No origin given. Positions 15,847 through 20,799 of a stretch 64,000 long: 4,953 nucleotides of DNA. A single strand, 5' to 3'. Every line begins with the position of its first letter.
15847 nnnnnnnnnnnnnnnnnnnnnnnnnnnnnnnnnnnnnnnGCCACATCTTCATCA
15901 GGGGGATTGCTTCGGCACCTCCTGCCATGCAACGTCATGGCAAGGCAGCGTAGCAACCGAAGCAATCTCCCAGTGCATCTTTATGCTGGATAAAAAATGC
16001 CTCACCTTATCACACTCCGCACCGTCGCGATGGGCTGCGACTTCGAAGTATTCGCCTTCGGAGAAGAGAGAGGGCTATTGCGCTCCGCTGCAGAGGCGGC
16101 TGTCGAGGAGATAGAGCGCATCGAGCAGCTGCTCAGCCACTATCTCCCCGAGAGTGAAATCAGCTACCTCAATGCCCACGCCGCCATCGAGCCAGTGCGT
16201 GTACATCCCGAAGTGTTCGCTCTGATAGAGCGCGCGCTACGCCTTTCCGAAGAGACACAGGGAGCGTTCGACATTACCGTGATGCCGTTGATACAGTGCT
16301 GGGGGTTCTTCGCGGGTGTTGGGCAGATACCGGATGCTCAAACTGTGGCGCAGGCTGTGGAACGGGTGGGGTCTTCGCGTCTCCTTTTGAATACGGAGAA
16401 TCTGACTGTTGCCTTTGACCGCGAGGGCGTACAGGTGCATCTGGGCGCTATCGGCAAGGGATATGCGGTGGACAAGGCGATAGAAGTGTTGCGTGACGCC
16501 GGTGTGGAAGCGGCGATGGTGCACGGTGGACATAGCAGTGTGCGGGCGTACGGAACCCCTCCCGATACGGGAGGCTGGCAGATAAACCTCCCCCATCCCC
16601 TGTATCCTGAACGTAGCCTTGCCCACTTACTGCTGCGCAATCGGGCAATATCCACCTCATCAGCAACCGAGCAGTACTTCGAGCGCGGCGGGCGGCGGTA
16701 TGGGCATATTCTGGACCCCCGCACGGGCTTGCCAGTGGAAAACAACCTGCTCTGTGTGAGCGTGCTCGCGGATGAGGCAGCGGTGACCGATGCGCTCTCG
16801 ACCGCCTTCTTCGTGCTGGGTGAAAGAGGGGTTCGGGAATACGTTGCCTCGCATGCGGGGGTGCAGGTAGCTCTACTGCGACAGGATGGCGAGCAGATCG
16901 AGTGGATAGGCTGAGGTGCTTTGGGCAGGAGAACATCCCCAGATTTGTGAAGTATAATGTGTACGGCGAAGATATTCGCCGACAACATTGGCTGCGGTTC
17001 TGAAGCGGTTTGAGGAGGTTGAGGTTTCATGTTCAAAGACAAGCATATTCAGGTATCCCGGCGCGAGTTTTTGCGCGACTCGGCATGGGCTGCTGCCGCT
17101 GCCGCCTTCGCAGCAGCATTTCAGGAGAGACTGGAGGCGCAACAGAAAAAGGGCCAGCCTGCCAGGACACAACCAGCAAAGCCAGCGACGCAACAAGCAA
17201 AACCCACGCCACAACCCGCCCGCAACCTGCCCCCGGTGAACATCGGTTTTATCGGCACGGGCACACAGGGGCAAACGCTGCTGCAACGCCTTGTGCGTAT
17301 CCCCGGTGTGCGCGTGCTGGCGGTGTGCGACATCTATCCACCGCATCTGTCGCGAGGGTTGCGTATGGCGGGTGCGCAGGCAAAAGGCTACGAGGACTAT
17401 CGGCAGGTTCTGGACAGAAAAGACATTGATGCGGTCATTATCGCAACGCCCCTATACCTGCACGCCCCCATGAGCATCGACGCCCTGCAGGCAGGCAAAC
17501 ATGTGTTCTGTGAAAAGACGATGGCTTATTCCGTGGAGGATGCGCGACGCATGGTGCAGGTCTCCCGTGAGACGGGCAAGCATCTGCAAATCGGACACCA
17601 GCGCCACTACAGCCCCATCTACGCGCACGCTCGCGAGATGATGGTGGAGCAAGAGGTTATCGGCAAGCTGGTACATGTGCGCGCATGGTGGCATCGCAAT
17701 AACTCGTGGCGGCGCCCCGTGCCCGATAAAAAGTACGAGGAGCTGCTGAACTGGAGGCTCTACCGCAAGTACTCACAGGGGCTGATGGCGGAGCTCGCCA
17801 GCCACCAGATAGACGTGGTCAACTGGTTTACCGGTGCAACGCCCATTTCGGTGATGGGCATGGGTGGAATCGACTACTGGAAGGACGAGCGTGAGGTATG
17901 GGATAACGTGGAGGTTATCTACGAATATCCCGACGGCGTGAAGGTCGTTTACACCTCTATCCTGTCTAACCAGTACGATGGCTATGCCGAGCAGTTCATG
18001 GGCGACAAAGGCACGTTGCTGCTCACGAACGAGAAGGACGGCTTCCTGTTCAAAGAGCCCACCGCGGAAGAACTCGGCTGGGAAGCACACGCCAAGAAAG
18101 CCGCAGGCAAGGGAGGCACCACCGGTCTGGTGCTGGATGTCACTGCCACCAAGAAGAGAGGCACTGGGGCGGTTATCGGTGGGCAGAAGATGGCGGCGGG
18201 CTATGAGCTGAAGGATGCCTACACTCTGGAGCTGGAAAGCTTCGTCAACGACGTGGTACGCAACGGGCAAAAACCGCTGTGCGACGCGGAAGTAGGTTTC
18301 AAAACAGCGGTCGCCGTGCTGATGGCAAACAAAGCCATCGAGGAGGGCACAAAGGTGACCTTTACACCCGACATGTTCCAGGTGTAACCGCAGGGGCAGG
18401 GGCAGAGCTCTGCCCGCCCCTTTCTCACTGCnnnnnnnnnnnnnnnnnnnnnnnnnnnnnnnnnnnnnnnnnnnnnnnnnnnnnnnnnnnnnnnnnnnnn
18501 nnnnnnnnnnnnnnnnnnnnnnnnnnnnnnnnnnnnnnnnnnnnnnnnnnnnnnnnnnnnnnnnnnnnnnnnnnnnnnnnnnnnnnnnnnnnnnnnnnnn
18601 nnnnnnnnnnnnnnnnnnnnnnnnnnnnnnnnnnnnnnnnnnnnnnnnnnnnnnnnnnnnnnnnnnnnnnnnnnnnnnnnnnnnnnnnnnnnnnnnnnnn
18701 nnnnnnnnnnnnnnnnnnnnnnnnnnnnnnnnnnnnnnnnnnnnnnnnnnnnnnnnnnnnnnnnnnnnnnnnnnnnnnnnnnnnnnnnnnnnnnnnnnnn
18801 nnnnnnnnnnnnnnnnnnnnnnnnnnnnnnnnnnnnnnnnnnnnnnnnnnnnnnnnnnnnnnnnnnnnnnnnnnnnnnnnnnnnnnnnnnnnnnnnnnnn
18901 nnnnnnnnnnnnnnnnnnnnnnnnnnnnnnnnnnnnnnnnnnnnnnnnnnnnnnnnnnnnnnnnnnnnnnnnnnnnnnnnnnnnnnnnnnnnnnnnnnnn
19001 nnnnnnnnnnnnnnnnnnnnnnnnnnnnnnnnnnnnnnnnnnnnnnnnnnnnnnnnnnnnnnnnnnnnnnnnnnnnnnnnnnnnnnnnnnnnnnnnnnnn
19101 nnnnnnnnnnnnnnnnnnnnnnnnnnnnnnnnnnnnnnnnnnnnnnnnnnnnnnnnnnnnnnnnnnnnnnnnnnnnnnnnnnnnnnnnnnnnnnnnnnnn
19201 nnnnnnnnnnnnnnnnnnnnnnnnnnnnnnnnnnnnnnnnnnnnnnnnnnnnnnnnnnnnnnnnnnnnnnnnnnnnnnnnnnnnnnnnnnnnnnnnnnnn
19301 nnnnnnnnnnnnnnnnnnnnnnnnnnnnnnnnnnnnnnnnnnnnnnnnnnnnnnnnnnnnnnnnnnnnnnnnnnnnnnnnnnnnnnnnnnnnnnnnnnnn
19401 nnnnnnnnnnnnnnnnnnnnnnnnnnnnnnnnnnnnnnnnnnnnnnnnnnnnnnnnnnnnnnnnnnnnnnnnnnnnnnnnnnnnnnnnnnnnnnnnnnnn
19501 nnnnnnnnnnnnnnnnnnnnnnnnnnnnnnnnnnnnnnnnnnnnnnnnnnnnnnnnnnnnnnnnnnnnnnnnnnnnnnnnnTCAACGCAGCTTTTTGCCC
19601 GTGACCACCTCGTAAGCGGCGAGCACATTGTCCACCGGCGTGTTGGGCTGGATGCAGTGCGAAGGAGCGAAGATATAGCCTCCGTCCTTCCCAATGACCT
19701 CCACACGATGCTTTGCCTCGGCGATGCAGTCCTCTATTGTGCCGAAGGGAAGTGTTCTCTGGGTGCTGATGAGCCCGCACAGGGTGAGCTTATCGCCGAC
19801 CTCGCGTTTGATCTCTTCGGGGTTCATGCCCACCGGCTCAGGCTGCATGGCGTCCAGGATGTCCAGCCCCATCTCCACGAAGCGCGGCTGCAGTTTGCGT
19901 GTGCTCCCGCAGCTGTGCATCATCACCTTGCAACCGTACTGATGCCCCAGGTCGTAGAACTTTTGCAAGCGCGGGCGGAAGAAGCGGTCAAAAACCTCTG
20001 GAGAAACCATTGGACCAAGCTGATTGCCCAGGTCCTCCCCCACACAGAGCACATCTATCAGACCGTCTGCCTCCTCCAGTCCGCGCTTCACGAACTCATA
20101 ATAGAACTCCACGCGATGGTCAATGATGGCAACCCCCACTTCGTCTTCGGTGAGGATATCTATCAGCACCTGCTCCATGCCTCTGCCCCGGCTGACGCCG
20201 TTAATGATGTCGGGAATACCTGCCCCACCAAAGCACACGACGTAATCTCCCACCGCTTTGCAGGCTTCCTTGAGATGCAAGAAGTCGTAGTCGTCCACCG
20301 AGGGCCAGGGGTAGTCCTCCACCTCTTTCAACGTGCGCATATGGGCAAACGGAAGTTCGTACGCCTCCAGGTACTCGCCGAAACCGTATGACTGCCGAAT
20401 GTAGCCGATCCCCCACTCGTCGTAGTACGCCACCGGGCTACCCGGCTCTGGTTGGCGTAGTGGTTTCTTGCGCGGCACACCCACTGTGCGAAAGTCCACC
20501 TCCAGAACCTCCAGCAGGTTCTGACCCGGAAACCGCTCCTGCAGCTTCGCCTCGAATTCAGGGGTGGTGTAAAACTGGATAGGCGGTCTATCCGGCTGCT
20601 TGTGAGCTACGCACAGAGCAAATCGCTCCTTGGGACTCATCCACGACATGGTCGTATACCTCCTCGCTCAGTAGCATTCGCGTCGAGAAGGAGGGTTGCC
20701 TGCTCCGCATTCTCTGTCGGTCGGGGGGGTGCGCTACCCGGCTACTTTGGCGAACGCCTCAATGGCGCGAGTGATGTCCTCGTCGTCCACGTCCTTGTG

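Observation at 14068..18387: Tandem Met/Gln-rich secreted paralogs upstream of apbE and a Tat-secreted oxidoreductase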

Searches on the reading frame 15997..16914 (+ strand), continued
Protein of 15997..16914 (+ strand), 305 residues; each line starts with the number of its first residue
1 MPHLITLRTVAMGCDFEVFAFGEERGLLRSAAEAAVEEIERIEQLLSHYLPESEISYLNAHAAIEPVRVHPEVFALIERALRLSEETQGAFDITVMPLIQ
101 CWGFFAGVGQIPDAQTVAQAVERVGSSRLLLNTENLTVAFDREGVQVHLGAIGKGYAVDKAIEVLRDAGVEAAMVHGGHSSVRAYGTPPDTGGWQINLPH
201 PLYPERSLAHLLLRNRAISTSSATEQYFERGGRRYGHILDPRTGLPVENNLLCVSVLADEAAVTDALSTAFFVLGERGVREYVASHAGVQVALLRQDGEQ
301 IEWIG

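Call 81: search_solved_structures(query=window:15997-16914:+, max_evalue=1e-10)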
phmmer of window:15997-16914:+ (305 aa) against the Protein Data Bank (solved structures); distinct sequences matched with E-value up to 1e-10: 13.
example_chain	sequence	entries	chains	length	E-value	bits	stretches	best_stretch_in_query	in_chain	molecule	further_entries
7esa_A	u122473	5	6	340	1.7e-38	135.8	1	52-297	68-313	FAD:protein FMN transferase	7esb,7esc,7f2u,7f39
6nxi_A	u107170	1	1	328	3e-37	131.7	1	38-293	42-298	FAD:protein FMN transferase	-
1vrm_A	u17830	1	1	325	6e-36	127.4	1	7-288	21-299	hypothetical protein TM1553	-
6nxj_A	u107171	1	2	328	7.4e-36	127.1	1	38-293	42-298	FAD:protein FMN transferase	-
5mgy_H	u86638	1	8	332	2.6e-34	122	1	31-290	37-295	FAD:protein FMN transferase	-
4xgw_A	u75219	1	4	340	1.3e-33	119.8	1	34-301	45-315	FAD:protein FMN transferase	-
2o18_A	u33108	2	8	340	4.6e-33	117.9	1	34-301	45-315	Thiamine biosynthesis lipoprotein apbE | FAD:protein FMN transferase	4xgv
4xgx_A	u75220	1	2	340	8.2e-32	113.9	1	34-301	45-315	FAD:protein FMN transferase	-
4xdt_A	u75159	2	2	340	8.5e-32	113.8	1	29-279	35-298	FAD:protein FMN transferase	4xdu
3pnd_A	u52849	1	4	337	1e-30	110.2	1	37-301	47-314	Thiamine biosynthesis lipoprotein ApbE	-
4ifu_A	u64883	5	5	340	1.5e-30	109.7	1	29-279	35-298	FAD:protein FMN transferase | Thiamine biosynthesis lipoprotein ApbE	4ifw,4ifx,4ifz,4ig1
7mgt_A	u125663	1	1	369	6.9e-30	107.5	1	29-279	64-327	FAD:protein FMN transferase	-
4xdr_A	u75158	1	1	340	1.9e-29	106.1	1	29-279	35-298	FAD:protein FMN transferase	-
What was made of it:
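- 15997..16914 (+): ApbE-family FAD:protein FMN transferase of 305 aa, without a signal peptide and therefore predicted cytoplasmic. It matches solved FMN transferases at E 1.7e-38 (call 81).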

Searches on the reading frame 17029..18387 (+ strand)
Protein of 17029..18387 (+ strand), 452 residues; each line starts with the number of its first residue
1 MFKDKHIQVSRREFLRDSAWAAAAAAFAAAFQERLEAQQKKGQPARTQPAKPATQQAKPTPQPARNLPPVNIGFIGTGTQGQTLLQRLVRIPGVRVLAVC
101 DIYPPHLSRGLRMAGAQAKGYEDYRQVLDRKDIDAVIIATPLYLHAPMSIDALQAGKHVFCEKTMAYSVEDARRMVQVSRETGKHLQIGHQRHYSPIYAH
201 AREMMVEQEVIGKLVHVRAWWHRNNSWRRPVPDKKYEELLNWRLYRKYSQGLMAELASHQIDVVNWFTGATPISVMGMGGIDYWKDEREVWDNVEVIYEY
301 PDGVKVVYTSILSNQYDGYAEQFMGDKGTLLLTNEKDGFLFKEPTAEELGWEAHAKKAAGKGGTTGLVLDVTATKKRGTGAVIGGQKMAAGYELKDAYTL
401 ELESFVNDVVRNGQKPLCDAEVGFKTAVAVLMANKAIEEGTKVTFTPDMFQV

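Call 3: search_protein_families(library=pfam, proteins=[window:17029-18387:+], max_evalue=1)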
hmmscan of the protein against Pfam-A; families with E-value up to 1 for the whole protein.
window:17029-18387:+ (452 aa): 7 families
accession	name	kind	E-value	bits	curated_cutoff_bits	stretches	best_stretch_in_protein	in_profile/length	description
PF01408.29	GFO_IDH_MocA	-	8.9e-23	81.7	24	1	70-190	1-120/120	Oxidoreductase family, NAD-binding Rossmann fold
PF02894.22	GFO_IDH_MocA_C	-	1.4e-19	71.2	22.9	1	205-444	3-217/218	Oxidoreductase family, C-terminal alpha/beta domain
PF22725.1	GFO_IDH_MocA_C3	-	9.3e-18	64.9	27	1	205-330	7-123/124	GFO/IDH/MocA C-terminal domain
PF19051.5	GFO_IDH_MocA_C2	-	0.0014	18.7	23.3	1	225-320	55-153/254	Oxidoreductase family, C-terminal alpha/beta domain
PF03807.23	F420_oxidored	-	0.031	15.3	21.6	1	72-115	2-45/94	NADP oxidoreductase coenzyme F420-dependent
PF01118.30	Semialdhyde_dh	-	0.035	15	26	1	71-160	1-94/121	Semialdehyde dehydrogenase, NAD binding domain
PF08444.16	Gly_acyl_tr_C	-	0.16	12.6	27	1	161-219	20-78/89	Aralkyl acyl-CoA:amino acid N-acyltransferase, C-terminal region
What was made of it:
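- Checked: Gfo/Idh/MocA, 17029-18387 (+), 452 aa, PF01408 and PF02894 (call 3).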

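Call 5: search_protein_families(library=ncbifam, proteins=[window:17029-18387:+], max_evalue=1)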
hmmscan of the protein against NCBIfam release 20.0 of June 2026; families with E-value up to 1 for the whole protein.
window:17029-18387:+ (452 aa): 12 families
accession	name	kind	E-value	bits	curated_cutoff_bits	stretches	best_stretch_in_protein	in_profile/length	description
TIGR04380.1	myo_inos_iolG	equivalog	1.5e-36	126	355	2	70-335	2-255/330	inositol 2-dehydrogenase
NF052679.1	InsChiInosDhIolG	equivalog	7.1e-28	97.6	540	1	70-332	3-250/343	bifunctional inositol 2-dehydrogenase/D-chiro-inositol 1-dehydrogenase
NF040723.1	UDP-GlcNAcDh_Arch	equivalog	1.2e-24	87.4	450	1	71-219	2-146/302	UDP-N-acetylglucosamine 3-dehydrogenase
NF058561.1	BT_2158_fam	equivalog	1.5e-22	79.9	750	1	70-245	36-211/487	glycoside 3-dehydrogenase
NF052479.1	LevoglcsnDh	equivalog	3.6e-20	72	650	1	119-270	60-204/386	levoglucosan dehydrogenase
NF041392.1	XylDh_Gfo6_Halo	equivalog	1.3e-15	57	350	1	120-331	70-274/350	D-xylose 1-dehydrogenase Gfo6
NF008607.0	PRK11579.1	subfamily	7e-14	51.6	330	1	117-313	49-231/346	oxidoreductase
NF058563.1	BT_2159_fam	equivalog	3.6e-09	36.1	650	1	70-218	1-147/350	disaccharide 3-dehydrogenase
NF007574.0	PRK10206.1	equivalog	9e-07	28.3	352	1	123-222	56-154/345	oxidoreductase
TIGR02811.1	formate_TAT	hypoth_equivalog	0.00016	22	48.45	1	2-41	2-41/66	formate dehydrogenase region TAT target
TIGR01409.1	TAT_signal_seq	domain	0.00072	19.8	16.7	1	9-30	1-22/29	twin-arginine translocation signal domain-containing protein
NF011437.0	PRK14866.1-5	equivalog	0.015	14.1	1107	1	122-170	357-405/524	hypothetical protein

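Call 80: search_solved_structures(query=window:17029-18387:+, max_evalue=1e-10)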
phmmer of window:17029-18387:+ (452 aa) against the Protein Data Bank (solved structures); distinct sequences matched with E-value up to 1e-10: 47.
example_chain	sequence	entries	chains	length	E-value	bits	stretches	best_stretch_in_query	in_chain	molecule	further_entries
3ec7_A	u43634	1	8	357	3e-23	85.5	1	71-239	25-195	Putative Dehydrogenase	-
3cea_A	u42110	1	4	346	1.1e-22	83.6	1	68-278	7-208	Myo-inositol 2-dehydrogenase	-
4fb5_A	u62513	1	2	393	3.1e-19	72.3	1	66-220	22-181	Probable oxidoreductase protein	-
1h6a_A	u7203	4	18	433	4.1e-18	68.6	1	52-296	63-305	PRECURSOR FORM OF GLUCOSE-FRUCTOSE OXIDOREDUCTASE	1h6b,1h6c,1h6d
4mkx_A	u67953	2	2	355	4.9e-18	68.3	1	69-277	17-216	Inositol dehydrogenase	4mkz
3e82_A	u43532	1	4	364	5.1e-18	68.3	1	69-331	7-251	Putative oxidoreductase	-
4n54_A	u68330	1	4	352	5.2e-18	68.2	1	69-277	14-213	Inositol dehydrogenase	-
1ryd_A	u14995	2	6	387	6.7e-18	67.9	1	120-297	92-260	glucose-fructose oxidoreductase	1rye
1ofg_A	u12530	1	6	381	6.8e-18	67.8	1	120-297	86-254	GLUCOSE-FRUCTOSE OXIDOREDUCTASE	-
7wzd_A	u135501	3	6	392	8e-18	67.6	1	71-278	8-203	4,5-dihydroxyphthalate dehydrogenase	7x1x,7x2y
1evj_A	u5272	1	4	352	1.1e-17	67.1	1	120-297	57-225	GLUCOSE-FRUCTOSE OXIDOREDUCTASE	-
6z3c_AAA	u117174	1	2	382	1.2e-17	67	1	69-280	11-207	Gfo/Idh/MocA family oxidoreductase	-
3q2i_A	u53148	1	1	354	1.6e-17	66.7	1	94-271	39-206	dehydrogenase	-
6z3b_A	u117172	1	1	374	1.6e-17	66.6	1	70-280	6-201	Gfo/Idh/MocA family oxidoreductase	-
6z3b_B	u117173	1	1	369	1.8e-17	66.5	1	70-280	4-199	Gfo/Idh/MocA family oxidoreductase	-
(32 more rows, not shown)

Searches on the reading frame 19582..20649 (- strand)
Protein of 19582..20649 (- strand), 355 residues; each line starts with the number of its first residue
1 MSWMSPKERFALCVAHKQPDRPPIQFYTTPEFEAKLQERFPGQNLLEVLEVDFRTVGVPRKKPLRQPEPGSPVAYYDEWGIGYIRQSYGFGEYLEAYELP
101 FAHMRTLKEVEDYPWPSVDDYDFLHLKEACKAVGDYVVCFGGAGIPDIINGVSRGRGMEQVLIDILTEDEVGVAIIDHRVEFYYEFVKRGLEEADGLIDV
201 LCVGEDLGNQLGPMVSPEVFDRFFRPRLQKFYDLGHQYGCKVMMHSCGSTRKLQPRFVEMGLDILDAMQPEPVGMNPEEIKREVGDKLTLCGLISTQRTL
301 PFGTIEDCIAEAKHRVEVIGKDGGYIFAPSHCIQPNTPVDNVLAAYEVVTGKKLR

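Call 79: search_protein_families(library=pfam, proteins=[window:19582-20649:-], max_evalue=0.001)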
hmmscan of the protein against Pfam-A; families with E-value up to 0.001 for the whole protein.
window:19582-20649:- (355 aa): 1 family
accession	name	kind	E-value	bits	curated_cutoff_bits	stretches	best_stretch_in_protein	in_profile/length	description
PF01208.23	URO-D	-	2.6e-19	69.9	23.9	1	136-349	136-343/346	Uroporphyrinogen decarboxylase (URO-D)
